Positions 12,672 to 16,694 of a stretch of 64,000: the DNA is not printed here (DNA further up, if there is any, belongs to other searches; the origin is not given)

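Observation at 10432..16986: NuoE-like, NuoF-like and giant GltD-containing fusion: candidate Bfu/Stn-type electron-bifurcating NAD(P)H module without a hydrogenase or formate dehydrogenase active site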

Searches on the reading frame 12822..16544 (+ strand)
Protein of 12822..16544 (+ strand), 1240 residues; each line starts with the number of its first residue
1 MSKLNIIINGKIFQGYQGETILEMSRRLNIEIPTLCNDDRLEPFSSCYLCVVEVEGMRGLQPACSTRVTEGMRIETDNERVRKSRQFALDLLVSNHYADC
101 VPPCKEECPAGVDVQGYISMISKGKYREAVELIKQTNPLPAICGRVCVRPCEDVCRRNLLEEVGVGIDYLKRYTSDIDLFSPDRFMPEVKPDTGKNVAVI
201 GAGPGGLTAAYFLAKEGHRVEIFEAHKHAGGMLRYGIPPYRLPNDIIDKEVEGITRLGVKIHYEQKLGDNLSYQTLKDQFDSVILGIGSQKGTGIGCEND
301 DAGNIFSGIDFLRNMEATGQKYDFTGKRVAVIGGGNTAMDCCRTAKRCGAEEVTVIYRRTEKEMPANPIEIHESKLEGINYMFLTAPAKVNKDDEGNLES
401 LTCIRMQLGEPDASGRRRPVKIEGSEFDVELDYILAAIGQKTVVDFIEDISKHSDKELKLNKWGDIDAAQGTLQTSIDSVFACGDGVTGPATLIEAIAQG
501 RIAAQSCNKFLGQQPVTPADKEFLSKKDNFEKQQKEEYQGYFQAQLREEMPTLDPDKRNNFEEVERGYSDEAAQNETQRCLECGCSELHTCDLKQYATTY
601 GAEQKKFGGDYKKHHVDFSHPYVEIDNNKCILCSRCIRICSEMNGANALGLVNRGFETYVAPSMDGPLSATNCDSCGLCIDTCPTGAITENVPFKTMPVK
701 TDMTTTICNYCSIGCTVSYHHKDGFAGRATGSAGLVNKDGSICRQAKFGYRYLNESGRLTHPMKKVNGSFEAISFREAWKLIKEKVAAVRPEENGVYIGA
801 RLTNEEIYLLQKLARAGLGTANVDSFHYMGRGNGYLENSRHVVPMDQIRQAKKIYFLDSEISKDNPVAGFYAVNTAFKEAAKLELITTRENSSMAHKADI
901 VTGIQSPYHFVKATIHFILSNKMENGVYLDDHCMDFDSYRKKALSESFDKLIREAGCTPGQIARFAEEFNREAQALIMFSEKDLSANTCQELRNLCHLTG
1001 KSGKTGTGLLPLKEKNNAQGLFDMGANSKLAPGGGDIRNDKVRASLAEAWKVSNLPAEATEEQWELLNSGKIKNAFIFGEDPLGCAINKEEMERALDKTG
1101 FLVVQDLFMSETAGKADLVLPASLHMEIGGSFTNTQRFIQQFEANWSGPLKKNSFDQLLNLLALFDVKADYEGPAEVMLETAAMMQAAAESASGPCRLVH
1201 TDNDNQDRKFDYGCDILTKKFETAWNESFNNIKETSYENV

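Call 3: search_protein_families(library=pfam, proteins=[window:12822-16544:+], max_evalue=0.001)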
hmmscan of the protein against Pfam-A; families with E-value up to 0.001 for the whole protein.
window:12822-16544:+ (1240 aa): 22 families
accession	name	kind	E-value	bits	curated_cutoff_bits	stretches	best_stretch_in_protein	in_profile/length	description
PF07992.20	Pyr_redox_2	-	7.9e-31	108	26.1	1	196-500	2-291/291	Pyridine nucleotide-disulphide oxidoreductase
PF00384.28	Molybdopterin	-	2.6e-27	96.2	24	1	758-1149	1-337/353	Molybdopterin oxidoreductase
PF14691.11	Fer4_20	-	3.5e-20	72.3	25.8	1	100-177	27-107/113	Dihydroprymidine dehydrogenase domain II, 4Fe-4S cluster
PF13510.11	Fer2_4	-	7.9e-18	64.7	22.8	1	3-78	3-81/82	2Fe-2S iron-sulfur cluster binding domain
PF13450.12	NAD_binding_8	-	1.5e-11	44.9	21.9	1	199-233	1-35/68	NAD(P)-binding Rossmann-like domain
PF22117.2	Fer4_Nqo3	-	6.2e-11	42.8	27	1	621-689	2-67/67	NADH-quinone oxidoreductase subunit 3, ferredoxin-like domain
PF00070.33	Pyr_redox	-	1.3e-10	42.1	22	1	328-402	1-78/82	Pyridine nucleotide-disulphide oxidoreductase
PF13738.12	Pyr_redox_3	-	8.8e-09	35.5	30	1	320-365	158-202/305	Pyridine nucleotide-disulphide oxidoreductase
PF12831.13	FAD_oxidored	-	1.2e-06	28.5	27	1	197-245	2-50/416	FAD dependent oxidoreductase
PF00890.30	FAD_binding_2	-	1.7e-06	28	20.4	1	197-232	2-37/414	FAD binding domain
PF01946.23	Thi4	-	3.3e-06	27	26.2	1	195-233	18-57/235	Thi4 family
PF01266.30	DAO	-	3.5e-06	27.2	27.9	1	197-231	2-44/353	FAD dependent oxidoreductase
PF04879.21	Molybdop_Fe4S4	-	3.6e-06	27.3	22.7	1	703-754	3-54/55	Molybdopterin oxidoreductase Fe4S4 domain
PF13241.12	NAD_binding_7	-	7e-06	27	22.1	0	323-377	4-56/104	Putative NAD(P)-binding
PF03486.20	HI0933_like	-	1.4e-05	25.1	50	1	196-230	2-36/244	HI0933-like protein Rossmann domain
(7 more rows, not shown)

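Call 4: search_protein_families(library=ncbifam, proteins=[window:12822-16544:+], max_evalue=0.001)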
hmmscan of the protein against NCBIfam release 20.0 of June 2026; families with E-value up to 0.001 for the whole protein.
window:12822-16544:+ (1240 aa): 84 families (the best 25 are shown)
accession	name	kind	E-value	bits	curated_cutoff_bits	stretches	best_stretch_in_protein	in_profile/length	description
NF009454.0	PRK12814.1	equivalog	7.5e-195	649.1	916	1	1-645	1-633/657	putative NADPH-dependent glutamate synthase small subunit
NF009410.0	PRK12771.1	subfamily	2.2e-149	498.6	516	1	64-592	10-521/566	NAD(P)-binding protein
NF009414.0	PRK12778.1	equivalog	1.9e-124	416.6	1103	2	99-512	333-750/752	bifunctional dihydroorotate dehydrogenase B NAD binding subunit/NADPH-dependent glutamate synthase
TIGR03315.1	Se_ygfK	equivalog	5.5e-100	335.3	835.3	1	97-585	439-888/1012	putative selenate reductase subunit YgfK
TIGR01316.1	gltA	equivalog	8.6e-99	331.3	471.75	1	101-511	35-449/449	NADPH-dependent glutamate synthase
TIGR01318.1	gltD_gamma_fam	subfamily_domain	3.4e-92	309.4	482.95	1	102-511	48-465/467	glutamate synthase, small subunit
NF009413.0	PRK12775.1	equivalog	4.1e-87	293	1895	1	100-519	336-762/1006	putative trifunctional 2-polyprenylphenol hydroxylase/glutamate synthase subunit beta/ferritin domain-containing protein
NF010590.0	PRK13984.1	equivalog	8e-87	291.8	946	1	103-514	197-609/611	putative oxidoreductase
NF009408.0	PRK12769.1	equivalog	6.1e-86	289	1003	1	104-514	236-654/659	formate-dependent uric acid utilization protein AegA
NF009415.0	PRK12779.1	equivalog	4.4e-80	269.8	1519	1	105-508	211-623/944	putative bifunctional glutamate synthase subunit beta/2-polyprenylphenol hydroxylase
NF009451.0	PRK12809.1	equivalog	1.4e-77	261.5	1154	1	103-506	218-629/639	formate-dependent uric acid utilization protein YgfT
TIGR01973.1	NuoG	equivalog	2.5e-76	257.8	470.05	2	585-1150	98-594/606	NADH-quinone oxidoreductase subunit NuoG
TIGR01591.1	Fdh-alpha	equivalog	2.2e-75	254.1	666.25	1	706-1187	1-500/672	formate dehydrogenase subunit alpha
TIGR01317.1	GOGAT_sm_gam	subfamily_domain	1.4e-66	225.3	447.7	1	99-514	46-481/485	glutamate synthase small subunit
NF009409.0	PRK12770.1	subfamily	3.3e-66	223.8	343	1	188-514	12-353/360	putative glutamate synthase subunit beta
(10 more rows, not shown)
